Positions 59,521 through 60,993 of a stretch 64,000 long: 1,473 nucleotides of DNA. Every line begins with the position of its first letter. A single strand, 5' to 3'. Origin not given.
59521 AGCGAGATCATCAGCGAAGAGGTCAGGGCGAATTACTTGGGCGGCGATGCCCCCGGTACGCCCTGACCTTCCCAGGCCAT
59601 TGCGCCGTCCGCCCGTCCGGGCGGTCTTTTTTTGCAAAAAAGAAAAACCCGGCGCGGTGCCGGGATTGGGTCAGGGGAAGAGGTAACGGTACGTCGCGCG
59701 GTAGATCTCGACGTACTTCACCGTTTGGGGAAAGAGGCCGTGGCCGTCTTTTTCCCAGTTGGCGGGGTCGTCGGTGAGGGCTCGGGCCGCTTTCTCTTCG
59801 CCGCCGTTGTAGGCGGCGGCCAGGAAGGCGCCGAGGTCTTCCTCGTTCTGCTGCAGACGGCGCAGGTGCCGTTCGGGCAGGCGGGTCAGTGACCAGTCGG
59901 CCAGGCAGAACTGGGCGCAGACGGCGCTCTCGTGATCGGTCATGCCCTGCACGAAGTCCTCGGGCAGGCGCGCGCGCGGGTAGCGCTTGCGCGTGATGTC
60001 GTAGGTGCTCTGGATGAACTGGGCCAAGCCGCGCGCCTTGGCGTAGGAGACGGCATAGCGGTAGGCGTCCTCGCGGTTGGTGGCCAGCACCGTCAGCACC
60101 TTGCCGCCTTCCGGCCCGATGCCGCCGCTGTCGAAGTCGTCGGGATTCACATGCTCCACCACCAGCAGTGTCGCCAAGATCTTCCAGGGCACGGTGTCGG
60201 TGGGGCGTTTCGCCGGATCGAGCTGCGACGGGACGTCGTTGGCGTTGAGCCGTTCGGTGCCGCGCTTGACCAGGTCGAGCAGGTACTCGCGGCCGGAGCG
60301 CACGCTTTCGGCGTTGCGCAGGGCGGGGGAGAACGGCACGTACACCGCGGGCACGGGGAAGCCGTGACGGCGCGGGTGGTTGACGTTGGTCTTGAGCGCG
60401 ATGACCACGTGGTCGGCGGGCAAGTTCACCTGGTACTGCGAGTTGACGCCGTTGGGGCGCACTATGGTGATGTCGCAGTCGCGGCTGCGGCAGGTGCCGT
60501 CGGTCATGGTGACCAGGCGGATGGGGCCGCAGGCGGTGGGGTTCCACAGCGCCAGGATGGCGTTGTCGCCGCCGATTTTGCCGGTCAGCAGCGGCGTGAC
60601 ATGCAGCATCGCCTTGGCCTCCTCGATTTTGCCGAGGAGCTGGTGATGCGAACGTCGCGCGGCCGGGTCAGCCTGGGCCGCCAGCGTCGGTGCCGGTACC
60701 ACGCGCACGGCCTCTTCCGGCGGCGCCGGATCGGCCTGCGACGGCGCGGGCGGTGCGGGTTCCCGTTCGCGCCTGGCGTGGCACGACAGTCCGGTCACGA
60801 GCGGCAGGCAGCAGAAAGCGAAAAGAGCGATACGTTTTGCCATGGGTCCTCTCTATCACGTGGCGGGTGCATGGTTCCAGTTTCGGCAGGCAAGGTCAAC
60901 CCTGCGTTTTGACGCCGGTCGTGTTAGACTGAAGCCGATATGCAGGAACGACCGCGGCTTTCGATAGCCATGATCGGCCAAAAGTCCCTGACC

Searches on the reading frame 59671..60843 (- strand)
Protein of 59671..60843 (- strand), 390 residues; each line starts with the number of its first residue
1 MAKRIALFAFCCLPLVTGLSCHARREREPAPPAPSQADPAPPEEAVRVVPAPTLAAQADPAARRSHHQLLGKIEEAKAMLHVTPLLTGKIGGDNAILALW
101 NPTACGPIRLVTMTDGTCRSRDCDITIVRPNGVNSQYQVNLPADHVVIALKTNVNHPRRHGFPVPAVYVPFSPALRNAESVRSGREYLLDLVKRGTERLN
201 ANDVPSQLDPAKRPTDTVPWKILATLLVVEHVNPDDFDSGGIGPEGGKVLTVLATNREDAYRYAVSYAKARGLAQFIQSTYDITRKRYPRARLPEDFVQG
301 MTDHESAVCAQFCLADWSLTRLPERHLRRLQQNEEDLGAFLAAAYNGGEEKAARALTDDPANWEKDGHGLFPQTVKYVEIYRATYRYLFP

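Call 60: search_protein_families(library=pfam, proteins=[window:59671-60843:-], max_evalue=0.01)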
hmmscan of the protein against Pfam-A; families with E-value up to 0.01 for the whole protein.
window:59671-60843:- (390 aa): 1 family
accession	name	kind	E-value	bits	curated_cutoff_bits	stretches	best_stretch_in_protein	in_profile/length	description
PF01464.25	SLT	-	0.001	19.1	21.3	1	263-358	30-107/117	Transglycosylase SLT domain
